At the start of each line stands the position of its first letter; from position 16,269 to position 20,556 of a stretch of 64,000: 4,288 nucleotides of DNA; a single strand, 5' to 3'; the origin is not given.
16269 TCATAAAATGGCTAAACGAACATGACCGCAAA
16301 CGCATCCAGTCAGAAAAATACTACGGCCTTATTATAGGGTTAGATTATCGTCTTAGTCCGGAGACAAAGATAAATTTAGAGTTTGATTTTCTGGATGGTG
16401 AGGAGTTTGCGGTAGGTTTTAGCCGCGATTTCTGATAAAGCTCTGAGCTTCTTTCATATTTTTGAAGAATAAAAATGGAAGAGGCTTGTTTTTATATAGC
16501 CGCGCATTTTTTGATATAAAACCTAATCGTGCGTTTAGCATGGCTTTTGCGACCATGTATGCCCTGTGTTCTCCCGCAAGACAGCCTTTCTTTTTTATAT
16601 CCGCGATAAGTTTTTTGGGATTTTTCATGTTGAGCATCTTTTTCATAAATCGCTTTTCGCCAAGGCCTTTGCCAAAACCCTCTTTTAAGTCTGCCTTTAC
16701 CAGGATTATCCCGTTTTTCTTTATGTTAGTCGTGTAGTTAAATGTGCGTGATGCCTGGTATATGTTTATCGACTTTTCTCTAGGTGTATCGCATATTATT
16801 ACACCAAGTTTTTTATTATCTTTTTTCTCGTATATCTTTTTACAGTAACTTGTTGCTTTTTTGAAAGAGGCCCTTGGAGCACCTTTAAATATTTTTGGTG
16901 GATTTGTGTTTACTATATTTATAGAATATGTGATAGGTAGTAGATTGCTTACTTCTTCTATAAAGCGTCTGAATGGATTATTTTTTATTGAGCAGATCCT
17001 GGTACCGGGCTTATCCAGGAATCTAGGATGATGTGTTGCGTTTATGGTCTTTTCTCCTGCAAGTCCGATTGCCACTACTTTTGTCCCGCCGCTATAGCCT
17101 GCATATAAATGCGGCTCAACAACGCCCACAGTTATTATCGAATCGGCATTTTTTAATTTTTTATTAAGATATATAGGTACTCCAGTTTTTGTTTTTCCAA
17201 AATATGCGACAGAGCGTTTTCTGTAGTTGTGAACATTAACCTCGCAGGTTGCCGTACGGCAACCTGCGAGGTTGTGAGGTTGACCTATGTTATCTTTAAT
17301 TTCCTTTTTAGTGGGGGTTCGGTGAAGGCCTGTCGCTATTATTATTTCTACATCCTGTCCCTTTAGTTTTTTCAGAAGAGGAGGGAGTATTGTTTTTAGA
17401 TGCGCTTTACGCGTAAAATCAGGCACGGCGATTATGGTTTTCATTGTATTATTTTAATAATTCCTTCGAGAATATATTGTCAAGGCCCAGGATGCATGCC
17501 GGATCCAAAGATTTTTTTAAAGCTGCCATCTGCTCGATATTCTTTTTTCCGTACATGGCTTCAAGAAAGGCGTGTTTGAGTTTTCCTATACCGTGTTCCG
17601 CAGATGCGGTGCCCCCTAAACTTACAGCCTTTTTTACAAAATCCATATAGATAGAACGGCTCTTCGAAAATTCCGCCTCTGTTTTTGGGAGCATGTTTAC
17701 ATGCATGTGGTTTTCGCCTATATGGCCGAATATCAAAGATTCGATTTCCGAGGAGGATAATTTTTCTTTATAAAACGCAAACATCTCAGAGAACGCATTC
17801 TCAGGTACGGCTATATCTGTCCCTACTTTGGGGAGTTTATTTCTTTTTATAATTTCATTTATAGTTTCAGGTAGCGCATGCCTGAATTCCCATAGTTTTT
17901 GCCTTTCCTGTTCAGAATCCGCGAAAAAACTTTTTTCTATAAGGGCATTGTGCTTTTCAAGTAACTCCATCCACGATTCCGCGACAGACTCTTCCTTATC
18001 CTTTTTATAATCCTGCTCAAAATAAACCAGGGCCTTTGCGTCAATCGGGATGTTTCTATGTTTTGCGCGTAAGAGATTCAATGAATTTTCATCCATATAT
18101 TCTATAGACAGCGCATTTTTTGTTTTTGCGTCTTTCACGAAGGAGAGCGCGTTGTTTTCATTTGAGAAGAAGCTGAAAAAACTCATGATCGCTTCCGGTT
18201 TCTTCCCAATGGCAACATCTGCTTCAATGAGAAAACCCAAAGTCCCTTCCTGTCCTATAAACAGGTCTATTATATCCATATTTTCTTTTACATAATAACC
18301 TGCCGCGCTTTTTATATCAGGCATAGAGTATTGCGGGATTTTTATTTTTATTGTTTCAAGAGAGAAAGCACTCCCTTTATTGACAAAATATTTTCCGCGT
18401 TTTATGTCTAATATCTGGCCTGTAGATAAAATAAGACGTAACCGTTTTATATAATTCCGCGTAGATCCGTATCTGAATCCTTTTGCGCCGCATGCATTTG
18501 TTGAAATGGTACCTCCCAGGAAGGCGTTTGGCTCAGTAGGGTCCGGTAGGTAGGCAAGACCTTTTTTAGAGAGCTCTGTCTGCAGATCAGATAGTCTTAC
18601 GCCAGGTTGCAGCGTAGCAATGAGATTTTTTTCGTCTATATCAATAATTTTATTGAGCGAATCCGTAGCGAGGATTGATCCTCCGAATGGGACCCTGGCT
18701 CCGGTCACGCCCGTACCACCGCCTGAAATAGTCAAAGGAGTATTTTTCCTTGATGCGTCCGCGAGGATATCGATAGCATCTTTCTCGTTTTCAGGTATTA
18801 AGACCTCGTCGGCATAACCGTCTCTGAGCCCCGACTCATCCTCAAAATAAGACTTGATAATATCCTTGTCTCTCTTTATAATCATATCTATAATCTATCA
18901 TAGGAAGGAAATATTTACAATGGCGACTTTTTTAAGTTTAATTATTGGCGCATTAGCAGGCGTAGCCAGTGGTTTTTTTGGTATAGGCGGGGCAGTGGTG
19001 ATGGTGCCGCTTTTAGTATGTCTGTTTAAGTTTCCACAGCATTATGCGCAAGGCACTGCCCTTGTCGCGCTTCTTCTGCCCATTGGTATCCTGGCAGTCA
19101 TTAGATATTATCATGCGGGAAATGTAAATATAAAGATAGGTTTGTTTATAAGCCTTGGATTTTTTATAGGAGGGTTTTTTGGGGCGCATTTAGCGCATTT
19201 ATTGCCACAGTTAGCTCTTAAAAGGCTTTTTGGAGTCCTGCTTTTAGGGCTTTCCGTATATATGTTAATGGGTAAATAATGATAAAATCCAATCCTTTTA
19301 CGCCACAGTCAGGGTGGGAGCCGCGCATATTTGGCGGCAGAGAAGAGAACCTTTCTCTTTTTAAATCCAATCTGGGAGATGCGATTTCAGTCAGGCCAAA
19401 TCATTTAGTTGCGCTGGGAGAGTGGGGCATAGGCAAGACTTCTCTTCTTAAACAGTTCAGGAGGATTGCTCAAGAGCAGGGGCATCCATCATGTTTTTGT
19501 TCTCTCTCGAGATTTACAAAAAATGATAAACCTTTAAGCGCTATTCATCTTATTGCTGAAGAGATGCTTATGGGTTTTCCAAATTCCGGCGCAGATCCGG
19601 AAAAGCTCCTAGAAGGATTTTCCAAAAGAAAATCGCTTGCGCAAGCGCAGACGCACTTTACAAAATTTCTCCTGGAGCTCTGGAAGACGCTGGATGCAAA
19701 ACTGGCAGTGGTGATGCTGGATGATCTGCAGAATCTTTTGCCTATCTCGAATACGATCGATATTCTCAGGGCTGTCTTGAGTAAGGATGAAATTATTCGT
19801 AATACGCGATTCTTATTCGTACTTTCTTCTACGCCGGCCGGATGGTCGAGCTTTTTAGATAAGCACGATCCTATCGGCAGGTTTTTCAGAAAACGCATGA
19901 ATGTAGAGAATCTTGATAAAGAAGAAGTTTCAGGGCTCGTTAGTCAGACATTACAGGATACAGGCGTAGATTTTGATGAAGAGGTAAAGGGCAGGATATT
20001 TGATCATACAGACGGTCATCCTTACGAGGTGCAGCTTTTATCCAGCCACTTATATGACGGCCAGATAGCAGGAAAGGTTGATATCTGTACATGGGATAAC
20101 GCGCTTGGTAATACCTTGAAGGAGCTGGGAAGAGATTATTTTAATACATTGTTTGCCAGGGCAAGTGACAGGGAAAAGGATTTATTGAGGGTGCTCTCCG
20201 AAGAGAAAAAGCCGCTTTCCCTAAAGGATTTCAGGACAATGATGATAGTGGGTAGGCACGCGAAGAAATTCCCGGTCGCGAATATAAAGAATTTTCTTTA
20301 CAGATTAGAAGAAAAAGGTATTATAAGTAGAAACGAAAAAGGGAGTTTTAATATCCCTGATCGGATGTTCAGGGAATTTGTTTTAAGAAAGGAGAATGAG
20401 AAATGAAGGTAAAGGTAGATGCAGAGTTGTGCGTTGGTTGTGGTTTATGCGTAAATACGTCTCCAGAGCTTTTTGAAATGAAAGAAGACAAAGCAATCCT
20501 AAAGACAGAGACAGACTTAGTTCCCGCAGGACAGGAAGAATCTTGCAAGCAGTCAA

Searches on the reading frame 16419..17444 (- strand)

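Call 45: search_protein_families(library=pfam, proteins=[window:16419-17444:-], max_evalue=0.001)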
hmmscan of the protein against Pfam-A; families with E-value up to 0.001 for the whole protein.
window:16419-17444:- (341 aa): 2 families
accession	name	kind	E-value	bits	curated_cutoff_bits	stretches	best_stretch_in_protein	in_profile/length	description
PF09861.14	Lar_N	-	1e-33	116.7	23.3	1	2-146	56-199/204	Lactate racemase N-terminal domain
PF04015.17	DUF362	-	1.4e-05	25.7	24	1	50-172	54-156/200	Domain of unknown function (DUF362)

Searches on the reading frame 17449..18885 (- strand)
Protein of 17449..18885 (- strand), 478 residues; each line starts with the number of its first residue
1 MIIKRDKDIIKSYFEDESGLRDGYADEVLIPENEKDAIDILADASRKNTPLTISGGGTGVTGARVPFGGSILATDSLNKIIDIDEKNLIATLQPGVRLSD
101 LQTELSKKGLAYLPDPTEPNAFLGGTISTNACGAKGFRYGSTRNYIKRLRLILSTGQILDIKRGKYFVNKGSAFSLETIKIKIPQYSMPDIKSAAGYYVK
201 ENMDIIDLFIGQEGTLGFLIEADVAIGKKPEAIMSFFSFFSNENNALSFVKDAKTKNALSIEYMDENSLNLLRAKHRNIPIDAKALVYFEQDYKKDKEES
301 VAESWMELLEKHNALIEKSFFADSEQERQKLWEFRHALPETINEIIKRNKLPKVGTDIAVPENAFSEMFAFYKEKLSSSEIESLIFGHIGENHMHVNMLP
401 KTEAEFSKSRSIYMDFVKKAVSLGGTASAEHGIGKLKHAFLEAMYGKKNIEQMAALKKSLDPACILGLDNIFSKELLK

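Call 45: search_protein_families(library=pfam, proteins=[window:17449-18885:-], max_evalue=0.001)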
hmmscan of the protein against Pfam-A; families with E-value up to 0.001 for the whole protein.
window:17449-18885:- (478 aa): 2 families
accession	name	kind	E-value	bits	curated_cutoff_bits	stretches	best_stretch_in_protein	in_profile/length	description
PF02913.24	FAD-oxidase_C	-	7.3e-40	137.7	21.2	1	229-466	1-243/248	FAD linked oxidases, C-terminal domain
PF01565.28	FAD_binding_4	-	1.3e-32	112.8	26.4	1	27-161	3-138/139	FAD binding domain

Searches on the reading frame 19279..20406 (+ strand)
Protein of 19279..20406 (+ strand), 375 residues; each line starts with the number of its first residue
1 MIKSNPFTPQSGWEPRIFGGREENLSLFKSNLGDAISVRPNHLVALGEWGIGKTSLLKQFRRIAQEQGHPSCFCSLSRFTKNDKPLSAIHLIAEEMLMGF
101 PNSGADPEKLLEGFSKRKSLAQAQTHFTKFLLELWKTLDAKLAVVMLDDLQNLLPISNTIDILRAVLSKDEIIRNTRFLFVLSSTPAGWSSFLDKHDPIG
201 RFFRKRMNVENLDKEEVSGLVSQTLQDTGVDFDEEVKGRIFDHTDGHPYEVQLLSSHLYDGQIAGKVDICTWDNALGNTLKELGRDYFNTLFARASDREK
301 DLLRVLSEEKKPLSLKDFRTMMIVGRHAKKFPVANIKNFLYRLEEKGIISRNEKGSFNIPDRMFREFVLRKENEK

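Call 45: search_protein_families(library=pfam, proteins=[window:19279-20406:+], max_evalue=0.001)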
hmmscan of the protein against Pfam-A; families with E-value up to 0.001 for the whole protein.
window:19279-20406:+ (375 aa): 5 families
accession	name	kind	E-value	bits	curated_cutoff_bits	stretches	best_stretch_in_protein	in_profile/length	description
PF13191.12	AAA_16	-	3.6e-08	34.5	32.6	1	20-155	4-146/167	AAA ATPase domain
PF01637.24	ATPase_2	-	2.8e-06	27.7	33.2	1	44-252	24-223/225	ATPase domain predominantly from Archaea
PF07693.20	KAP_NTPase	-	3.6e-05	23.6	20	0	47-84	27-64/293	KAP family P-loop domain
PF13401.12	AAA_22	-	3.7e-05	24.5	27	1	41-166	6-104/130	AAA domain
PF20703.3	nSTAND1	-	0.00018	21.7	27.1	1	16-258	14-233/379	Novel STAND NTPase 1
